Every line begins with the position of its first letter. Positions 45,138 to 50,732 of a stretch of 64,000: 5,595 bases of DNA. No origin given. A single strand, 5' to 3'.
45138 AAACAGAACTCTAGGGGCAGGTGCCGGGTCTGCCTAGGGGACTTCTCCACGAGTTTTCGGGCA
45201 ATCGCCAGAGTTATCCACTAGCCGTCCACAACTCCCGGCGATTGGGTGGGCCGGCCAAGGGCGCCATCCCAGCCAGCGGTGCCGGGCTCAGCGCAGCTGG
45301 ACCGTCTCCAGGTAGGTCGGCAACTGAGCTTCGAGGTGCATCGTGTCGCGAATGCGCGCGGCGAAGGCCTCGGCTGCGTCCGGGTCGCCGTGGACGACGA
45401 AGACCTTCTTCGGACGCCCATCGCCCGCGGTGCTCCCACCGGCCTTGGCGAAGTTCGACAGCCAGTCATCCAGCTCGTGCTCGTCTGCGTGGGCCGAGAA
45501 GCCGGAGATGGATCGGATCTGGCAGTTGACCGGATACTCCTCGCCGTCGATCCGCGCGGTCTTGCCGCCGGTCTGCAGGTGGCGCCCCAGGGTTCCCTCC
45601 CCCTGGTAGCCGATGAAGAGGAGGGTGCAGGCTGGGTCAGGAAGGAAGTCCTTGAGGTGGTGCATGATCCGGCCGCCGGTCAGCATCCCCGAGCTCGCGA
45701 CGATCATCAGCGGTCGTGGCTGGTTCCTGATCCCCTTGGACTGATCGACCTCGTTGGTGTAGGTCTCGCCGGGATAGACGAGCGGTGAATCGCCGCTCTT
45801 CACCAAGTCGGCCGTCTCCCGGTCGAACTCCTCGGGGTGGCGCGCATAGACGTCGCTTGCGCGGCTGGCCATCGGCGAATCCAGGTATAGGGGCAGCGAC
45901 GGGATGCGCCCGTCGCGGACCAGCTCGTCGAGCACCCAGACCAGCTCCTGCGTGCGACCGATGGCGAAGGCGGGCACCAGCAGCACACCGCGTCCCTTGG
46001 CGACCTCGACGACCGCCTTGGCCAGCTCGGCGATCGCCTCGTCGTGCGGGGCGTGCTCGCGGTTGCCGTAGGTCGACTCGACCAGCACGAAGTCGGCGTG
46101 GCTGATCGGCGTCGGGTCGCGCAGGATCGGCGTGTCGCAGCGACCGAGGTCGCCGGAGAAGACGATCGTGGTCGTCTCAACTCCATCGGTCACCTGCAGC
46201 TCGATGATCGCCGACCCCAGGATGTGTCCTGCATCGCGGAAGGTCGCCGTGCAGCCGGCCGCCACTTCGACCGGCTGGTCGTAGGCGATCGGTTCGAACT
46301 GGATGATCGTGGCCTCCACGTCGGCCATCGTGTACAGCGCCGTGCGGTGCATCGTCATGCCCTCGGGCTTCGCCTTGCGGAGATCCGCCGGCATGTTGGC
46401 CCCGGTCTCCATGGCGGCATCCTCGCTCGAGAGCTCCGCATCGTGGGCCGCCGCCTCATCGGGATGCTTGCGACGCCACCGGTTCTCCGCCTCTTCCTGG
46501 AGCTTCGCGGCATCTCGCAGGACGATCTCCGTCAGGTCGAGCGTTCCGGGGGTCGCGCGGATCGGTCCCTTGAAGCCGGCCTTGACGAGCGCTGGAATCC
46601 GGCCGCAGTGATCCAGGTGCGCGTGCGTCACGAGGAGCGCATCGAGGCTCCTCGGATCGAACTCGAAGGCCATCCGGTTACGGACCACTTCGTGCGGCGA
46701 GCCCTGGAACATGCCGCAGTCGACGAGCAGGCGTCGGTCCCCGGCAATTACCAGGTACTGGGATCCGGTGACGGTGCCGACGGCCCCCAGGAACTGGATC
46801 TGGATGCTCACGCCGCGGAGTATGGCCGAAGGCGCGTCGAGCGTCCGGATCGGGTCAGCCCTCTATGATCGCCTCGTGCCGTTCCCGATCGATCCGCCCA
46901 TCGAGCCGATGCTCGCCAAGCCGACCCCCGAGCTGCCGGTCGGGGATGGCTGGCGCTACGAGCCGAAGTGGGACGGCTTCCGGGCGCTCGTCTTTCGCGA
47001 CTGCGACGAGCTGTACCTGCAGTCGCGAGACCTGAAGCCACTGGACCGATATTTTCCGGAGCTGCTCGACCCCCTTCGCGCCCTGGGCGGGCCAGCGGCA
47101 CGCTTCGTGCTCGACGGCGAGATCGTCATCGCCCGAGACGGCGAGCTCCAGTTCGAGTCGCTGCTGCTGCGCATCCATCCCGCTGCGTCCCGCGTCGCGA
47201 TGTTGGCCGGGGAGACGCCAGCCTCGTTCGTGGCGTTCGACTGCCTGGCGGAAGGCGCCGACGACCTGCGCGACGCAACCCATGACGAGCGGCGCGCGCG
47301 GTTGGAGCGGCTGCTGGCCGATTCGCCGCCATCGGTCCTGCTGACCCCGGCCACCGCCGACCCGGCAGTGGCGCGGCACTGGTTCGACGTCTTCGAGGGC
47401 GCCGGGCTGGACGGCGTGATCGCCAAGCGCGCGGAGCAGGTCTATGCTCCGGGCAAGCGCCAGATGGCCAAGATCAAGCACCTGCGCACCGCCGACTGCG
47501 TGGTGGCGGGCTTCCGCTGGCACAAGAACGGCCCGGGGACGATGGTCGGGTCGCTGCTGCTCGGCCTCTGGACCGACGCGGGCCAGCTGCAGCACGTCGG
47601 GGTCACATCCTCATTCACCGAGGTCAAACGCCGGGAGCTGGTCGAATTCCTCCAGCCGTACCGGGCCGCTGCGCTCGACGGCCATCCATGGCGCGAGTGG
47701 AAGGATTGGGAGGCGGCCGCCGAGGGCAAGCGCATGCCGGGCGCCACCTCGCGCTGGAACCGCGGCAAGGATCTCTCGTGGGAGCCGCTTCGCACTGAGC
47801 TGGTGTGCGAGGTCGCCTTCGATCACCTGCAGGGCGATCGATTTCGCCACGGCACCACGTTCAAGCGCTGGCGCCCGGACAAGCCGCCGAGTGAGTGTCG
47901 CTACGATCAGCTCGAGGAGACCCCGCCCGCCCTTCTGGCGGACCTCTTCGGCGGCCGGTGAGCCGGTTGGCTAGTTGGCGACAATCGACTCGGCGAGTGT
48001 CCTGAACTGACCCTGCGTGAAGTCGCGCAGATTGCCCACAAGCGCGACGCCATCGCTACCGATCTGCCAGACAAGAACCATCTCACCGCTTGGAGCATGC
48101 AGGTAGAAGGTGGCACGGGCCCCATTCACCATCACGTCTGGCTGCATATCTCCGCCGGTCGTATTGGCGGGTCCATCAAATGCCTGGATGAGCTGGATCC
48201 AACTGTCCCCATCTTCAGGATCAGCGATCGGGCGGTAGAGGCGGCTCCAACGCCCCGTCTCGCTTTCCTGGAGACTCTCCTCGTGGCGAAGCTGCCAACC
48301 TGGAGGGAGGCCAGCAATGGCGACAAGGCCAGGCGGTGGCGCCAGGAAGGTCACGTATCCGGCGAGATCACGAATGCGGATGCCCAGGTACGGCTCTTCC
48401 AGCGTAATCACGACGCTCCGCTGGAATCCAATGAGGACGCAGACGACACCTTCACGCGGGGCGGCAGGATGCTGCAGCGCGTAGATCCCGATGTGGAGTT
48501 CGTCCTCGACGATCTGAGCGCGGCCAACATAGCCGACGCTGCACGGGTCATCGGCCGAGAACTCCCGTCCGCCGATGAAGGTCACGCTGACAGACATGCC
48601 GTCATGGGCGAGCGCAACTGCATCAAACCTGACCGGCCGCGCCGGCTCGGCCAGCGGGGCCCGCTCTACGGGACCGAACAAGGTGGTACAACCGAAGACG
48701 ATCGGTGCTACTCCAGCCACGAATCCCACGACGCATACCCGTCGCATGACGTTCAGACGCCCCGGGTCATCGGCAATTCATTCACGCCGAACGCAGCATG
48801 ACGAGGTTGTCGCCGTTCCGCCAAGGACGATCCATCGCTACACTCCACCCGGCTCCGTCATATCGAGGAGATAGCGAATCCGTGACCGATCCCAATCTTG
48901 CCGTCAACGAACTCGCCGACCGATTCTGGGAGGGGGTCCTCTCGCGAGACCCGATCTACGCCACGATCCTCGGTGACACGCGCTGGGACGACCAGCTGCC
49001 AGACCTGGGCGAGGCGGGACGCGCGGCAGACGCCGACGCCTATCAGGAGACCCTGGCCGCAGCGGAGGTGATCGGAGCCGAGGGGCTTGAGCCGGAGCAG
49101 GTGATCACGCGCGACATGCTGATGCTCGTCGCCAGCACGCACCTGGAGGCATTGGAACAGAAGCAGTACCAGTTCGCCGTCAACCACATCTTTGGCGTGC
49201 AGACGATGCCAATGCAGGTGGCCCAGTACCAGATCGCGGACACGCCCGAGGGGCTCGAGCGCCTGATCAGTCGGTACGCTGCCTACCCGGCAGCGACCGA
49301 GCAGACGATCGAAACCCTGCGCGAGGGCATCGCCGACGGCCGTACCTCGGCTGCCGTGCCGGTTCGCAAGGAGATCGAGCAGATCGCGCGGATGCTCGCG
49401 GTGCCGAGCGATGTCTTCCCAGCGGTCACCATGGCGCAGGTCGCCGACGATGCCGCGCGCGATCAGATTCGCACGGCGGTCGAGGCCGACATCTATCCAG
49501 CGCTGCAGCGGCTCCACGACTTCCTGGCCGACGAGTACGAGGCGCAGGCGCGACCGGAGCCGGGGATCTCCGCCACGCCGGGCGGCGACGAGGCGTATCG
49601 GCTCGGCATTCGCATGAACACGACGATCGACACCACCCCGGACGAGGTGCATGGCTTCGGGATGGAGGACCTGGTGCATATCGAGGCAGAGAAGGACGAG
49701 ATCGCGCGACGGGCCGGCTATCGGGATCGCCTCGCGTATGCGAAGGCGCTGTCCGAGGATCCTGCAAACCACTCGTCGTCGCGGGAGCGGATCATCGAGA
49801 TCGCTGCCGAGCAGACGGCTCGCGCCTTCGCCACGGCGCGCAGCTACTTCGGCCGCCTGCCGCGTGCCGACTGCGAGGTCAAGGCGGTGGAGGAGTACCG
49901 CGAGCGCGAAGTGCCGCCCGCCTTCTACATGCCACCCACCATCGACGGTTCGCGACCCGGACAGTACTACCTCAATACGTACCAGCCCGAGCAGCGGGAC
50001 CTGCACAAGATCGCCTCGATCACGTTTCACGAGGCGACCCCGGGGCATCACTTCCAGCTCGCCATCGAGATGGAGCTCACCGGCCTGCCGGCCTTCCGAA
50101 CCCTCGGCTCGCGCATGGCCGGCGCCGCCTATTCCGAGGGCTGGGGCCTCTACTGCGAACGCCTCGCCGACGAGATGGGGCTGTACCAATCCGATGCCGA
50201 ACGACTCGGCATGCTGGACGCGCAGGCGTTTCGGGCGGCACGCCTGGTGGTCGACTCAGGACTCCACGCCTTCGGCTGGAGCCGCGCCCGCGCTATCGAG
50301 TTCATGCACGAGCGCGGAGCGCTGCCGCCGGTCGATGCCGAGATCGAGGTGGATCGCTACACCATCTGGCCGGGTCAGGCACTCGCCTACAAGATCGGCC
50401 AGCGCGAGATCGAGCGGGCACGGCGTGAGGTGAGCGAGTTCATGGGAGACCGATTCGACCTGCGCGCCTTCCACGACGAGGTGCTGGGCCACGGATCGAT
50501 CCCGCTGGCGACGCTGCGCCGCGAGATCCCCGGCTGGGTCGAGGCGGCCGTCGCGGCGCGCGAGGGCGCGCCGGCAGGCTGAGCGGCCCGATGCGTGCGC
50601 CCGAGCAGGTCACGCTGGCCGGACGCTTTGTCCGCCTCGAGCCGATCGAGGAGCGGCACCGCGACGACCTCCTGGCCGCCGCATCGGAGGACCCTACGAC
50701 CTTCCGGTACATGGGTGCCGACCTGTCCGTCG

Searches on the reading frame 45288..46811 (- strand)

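Call 71: search_protein_families(library=pfam, proteins=[window:45288-46811:-], max_evalue=0.00001)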
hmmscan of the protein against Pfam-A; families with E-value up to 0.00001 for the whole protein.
window:45288-46811:- (507 aa): 4 families
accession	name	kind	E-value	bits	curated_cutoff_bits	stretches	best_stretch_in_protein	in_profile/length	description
PF10996.14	Beta-Casp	-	3.8e-36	124.7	27.7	1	287-412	1-120/120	Beta-Casp domain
PF07521.17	RMMBL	-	2e-16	60.2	21.6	1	426-498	2-63/63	Zn-dependent metallo-hydrolase RNA specificity domain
PF00753.33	Lactamase_B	-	4e-13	50.2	22.7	1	14-105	4-93/196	Metallo-beta-lactamase superfamily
PF12706.13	Lactamase_B_2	-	1.8e-10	41.2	27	1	26-123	1-98/200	Beta-lactamase superfamily domain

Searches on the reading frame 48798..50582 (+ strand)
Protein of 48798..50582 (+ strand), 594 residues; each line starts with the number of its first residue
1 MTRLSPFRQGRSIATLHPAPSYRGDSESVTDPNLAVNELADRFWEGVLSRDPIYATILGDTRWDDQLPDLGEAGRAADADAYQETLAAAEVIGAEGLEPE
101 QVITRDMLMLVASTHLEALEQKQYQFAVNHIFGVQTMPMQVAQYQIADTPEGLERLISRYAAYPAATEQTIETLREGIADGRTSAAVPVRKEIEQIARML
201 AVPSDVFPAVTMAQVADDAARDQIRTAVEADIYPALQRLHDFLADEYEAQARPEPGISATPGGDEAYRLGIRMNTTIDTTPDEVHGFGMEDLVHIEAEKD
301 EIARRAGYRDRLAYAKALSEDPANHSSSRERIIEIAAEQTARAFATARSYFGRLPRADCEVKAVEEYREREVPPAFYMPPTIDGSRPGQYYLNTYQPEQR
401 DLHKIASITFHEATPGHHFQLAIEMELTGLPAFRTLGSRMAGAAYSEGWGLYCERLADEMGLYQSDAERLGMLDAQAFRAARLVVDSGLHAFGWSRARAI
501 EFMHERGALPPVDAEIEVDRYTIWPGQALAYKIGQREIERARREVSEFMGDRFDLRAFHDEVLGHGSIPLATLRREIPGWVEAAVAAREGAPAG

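Call 71: search_protein_families(library=pfam, proteins=[window:48798-50582:+], max_evalue=0.00001)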
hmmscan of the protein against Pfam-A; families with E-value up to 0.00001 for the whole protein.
window:48798-50582:+ (594 aa): 1 family
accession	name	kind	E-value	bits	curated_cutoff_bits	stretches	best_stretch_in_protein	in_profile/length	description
PF05960.17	DUF885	-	4e-148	495.8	32.4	1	52-577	1-532/532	Bacterial protein of unknown function (DUF885)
